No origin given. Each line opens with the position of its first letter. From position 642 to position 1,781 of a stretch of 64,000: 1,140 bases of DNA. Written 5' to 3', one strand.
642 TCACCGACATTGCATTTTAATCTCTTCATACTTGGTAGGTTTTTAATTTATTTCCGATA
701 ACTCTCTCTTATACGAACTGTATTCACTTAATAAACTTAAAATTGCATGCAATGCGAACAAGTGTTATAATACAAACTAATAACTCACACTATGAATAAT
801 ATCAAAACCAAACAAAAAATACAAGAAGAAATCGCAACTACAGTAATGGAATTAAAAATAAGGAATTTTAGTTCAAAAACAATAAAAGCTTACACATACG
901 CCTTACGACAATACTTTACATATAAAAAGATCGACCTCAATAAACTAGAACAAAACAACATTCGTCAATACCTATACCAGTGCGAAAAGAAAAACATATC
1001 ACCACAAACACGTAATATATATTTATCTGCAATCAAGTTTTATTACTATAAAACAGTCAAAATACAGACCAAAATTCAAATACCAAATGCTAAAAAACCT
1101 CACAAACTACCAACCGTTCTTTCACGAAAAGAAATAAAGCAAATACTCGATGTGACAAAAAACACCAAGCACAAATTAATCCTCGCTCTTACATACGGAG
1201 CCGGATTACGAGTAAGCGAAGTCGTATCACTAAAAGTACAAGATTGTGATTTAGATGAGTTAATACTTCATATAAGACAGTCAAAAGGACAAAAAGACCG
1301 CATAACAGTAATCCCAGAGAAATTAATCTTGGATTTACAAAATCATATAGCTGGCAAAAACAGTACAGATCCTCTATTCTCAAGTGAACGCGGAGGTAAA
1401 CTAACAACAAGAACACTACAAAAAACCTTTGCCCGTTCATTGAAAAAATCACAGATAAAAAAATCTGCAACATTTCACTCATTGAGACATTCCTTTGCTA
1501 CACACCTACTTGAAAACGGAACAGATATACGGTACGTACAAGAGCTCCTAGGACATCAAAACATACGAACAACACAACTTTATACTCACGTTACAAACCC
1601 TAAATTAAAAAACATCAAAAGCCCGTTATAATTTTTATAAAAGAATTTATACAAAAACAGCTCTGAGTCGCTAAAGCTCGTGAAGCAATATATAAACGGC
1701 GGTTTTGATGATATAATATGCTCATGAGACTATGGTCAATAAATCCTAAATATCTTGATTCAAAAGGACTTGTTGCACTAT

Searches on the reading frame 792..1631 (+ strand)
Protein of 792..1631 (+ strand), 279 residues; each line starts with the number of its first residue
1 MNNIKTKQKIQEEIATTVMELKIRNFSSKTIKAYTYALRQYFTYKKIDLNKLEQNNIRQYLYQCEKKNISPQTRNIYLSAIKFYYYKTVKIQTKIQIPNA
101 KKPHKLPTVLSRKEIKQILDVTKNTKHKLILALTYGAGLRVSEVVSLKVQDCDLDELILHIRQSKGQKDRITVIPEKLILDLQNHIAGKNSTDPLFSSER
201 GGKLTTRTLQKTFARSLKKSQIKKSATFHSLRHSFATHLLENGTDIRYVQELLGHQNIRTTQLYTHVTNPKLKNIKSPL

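Call 95: find_encoding_contigs(protein=window:792-1631:+, flank=10000, max_places=2)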
Protein window:792-1631:+ (279 aa): no gene with exactly this product is on record in the collection.
